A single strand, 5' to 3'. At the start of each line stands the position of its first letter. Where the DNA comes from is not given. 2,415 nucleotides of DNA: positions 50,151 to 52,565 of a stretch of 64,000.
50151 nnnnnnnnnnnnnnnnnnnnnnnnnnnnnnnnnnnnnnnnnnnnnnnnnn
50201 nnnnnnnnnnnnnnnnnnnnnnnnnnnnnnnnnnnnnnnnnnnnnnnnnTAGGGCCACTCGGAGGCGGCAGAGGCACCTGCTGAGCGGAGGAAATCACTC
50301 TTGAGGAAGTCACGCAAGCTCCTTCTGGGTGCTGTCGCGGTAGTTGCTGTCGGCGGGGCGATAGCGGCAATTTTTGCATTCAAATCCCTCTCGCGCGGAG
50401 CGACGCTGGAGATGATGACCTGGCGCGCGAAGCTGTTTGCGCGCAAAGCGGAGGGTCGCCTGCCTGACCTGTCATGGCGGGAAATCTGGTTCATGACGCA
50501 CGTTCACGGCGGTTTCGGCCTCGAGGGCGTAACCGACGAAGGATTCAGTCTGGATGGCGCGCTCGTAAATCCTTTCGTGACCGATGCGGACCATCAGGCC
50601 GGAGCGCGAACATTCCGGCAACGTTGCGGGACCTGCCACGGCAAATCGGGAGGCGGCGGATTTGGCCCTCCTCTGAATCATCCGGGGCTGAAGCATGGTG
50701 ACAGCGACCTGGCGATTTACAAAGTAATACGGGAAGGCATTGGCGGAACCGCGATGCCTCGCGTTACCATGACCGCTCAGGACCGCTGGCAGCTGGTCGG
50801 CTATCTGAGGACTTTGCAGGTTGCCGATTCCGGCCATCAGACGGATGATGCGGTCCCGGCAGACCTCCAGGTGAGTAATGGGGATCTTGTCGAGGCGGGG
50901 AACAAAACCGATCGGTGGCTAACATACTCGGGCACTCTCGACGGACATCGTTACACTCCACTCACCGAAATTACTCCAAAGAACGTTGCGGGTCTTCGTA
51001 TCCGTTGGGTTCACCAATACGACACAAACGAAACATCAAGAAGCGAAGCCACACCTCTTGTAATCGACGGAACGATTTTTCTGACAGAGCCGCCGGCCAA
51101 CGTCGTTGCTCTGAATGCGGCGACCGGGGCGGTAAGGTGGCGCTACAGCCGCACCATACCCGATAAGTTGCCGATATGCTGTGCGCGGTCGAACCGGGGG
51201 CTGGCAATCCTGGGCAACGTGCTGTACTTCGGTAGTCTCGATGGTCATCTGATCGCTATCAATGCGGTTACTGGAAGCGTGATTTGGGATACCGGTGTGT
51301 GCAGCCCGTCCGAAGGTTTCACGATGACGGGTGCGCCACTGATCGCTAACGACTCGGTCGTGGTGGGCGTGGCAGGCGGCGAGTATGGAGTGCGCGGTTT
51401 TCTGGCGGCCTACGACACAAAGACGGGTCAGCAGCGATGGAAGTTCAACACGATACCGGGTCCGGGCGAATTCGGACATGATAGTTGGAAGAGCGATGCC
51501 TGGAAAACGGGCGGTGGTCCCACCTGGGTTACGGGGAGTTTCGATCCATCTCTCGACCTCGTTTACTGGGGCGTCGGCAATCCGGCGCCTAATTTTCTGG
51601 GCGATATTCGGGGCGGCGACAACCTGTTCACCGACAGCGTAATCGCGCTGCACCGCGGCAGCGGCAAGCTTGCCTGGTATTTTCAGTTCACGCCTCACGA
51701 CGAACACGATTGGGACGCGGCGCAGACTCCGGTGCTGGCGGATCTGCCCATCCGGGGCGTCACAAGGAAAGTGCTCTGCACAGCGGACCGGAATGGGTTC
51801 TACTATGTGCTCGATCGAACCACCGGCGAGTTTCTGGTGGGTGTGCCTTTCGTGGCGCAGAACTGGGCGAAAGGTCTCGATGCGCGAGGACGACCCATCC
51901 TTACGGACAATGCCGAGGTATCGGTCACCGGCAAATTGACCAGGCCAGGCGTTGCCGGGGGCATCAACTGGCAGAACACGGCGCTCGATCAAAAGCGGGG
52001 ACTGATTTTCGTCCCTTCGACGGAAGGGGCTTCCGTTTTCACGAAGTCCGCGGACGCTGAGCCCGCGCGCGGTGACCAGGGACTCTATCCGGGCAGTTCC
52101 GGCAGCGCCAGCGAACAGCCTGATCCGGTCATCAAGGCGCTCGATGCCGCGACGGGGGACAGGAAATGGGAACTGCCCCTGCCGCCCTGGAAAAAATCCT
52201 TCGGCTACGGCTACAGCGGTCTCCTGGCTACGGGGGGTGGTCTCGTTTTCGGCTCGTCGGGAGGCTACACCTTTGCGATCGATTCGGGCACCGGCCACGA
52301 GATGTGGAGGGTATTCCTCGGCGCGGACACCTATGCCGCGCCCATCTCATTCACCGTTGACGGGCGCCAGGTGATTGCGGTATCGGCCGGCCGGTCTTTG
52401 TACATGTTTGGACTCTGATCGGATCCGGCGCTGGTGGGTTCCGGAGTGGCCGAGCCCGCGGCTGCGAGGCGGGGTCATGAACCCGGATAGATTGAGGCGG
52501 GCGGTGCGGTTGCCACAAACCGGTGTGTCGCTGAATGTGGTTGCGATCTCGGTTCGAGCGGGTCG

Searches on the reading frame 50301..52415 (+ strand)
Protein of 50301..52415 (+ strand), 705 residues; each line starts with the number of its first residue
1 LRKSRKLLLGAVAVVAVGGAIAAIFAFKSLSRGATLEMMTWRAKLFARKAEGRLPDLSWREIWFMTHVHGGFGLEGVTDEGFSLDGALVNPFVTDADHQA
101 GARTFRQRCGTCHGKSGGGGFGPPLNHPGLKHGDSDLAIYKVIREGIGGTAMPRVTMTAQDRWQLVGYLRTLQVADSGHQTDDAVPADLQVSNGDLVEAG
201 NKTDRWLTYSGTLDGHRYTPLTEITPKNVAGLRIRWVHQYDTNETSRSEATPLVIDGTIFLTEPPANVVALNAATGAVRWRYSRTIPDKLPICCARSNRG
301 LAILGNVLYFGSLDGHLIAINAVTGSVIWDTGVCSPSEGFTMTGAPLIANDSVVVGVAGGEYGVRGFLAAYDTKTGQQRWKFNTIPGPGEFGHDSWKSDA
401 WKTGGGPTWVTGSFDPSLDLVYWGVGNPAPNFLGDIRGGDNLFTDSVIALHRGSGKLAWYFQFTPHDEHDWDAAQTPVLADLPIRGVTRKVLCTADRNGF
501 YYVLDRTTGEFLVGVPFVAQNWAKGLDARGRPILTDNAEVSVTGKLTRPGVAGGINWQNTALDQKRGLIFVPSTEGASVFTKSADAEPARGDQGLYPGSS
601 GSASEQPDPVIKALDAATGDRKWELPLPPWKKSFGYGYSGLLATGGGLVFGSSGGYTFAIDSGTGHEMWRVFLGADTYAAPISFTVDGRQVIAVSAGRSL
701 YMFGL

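Call 46: search_protein_families(library=pfam, proteins=[window:50301-52415:+], max_evalue=0.001)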
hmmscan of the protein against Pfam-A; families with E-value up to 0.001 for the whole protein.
window:50301-52415:+ (705 aa): 5 families
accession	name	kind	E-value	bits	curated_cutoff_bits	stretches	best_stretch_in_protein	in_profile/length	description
PF01011.28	PQQ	-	2.6e-83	281.2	26.7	3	206-515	1-338/595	Glucose/ethanol/alcohol dehydrogenase, beta-propeller domain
PF13360.13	PQQ_2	-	2.1e-27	96.7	27.6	2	246-381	63-194/233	Outer membrane protein assembly factor BamB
PF13442.11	Cytochrome_CBB3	-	2.5e-11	44.2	27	1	97-169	2-68/68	Cytochrome C oxidase, cbb3-type, subunit III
PF13570.13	Beta-prop_ACSF4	-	1.5e-10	41.5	133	1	258-384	63-173/329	Beta-alanine-activating enzyme, beta-propeller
PF00034.26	Cytochrom_C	-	3.9e-07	31.7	21.3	1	99-172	2-89/90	Cytochrome c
